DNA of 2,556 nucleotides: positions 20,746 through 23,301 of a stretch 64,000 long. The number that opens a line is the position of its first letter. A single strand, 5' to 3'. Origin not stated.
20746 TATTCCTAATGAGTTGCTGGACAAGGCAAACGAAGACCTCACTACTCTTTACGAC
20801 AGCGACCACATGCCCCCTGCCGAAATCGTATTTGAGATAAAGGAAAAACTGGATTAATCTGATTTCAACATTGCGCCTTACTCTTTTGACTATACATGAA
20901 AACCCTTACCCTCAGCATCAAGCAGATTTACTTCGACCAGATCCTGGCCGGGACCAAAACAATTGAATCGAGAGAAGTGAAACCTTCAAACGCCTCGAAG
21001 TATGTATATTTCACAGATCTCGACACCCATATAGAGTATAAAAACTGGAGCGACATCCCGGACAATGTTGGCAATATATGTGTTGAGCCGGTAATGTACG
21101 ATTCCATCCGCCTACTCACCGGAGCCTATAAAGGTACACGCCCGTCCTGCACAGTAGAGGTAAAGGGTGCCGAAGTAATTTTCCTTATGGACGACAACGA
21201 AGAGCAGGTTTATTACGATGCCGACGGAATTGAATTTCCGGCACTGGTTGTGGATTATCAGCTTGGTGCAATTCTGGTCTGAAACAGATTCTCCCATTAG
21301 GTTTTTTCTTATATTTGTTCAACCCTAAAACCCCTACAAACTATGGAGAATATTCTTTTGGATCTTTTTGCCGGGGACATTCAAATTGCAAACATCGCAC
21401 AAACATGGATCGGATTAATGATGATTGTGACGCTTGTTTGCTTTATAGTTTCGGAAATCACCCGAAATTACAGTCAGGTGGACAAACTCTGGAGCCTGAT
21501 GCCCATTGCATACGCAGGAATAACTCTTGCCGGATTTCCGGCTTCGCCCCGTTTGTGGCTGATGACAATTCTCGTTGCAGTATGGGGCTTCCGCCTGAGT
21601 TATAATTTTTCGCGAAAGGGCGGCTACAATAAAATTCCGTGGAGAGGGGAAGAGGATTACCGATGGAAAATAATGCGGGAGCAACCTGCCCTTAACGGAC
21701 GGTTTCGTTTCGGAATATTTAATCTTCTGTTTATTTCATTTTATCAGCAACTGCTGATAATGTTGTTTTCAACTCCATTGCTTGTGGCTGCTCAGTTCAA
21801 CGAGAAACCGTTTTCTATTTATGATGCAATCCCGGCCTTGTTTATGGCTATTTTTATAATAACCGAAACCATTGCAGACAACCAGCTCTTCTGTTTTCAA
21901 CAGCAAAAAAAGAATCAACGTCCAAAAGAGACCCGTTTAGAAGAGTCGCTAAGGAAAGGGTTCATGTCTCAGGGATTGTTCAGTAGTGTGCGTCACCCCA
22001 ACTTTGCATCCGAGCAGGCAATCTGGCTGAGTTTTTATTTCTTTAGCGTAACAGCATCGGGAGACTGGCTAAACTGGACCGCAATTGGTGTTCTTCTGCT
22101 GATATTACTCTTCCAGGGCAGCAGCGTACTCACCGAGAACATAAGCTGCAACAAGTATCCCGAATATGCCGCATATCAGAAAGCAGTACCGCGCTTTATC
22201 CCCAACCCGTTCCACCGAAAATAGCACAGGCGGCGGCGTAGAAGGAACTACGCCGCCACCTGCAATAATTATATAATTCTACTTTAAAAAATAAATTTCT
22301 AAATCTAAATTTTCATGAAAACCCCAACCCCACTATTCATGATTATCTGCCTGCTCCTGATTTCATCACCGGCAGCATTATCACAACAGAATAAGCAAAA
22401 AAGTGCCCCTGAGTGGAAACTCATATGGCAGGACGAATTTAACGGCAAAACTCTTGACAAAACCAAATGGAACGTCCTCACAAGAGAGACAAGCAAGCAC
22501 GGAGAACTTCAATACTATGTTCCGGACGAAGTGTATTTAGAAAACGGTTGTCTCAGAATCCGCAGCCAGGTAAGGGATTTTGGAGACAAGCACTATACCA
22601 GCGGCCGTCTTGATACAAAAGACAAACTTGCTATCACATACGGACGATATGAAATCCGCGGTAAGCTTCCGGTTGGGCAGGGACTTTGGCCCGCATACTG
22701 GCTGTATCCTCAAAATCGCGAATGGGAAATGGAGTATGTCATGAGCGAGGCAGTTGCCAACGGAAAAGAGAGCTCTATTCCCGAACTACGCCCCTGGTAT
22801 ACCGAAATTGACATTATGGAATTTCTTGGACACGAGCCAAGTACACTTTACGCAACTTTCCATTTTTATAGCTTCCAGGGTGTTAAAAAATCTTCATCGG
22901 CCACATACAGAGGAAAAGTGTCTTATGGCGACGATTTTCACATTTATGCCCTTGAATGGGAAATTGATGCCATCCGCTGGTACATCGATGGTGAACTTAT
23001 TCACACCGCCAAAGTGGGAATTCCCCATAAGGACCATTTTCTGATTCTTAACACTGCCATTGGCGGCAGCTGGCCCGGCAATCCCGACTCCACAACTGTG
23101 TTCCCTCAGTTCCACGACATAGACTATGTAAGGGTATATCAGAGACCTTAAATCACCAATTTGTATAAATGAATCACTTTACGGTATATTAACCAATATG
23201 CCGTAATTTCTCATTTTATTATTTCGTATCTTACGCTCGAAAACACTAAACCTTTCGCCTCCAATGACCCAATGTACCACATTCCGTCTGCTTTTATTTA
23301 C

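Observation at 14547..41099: Family of 11 fixed-geometry inverted-arm elements (94-96 bp spacing) with variable sequence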

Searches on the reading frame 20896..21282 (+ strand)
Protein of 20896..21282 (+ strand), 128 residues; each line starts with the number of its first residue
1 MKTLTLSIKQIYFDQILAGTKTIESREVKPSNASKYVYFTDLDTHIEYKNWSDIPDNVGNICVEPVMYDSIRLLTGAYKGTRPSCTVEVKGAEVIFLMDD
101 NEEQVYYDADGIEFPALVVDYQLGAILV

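Call 10: search_protein_families(library=pfam, proteins=[window:20896-21282:+])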
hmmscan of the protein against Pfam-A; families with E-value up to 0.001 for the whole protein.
window:20896-21282:+ (128 aa): 1 family
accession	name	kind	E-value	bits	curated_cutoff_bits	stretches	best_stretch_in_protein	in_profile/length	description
PF04266.20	ASCH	-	0.00059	20.9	21.2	1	6-104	1-64/103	ASCH domain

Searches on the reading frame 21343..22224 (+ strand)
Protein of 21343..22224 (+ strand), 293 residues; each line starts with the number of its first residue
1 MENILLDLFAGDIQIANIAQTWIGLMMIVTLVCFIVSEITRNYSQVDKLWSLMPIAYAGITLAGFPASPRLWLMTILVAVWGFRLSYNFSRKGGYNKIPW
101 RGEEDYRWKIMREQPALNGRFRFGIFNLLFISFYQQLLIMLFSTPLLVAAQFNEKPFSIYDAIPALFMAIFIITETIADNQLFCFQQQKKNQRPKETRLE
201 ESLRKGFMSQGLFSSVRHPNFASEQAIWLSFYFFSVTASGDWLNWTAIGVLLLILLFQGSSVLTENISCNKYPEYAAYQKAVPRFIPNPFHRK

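Call 10: search_protein_families(library=pfam, proteins=[window:21343-22224:+])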
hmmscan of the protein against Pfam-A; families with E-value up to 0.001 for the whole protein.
window:21343-22224:+ (293 aa): 1 family
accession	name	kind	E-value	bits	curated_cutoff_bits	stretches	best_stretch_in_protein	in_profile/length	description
PF06966.17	DUF1295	-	7.4e-42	143.9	20.4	1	34-281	2-234/235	Protein of unknown function (DUF1295)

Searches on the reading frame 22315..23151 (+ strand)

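Call 10: search_protein_families(library=pfam, proteins=[window:22315-23151:+])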
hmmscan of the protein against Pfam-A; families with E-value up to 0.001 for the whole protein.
window:22315-23151:+ (278 aa): 2 families
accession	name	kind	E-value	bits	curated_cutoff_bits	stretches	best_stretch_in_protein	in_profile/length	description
PF00722.28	Glyco_hydro_16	-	1.1e-19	71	22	1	92-258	27-162/175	Glycosyl hydrolases family 16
PF03935.22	SKN1_KRE6_Sbg1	-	1.3e-16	60.6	30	2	19-130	103-221/501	Beta-glucan synthesis-associated protein SKN1/KRE6/Sbg1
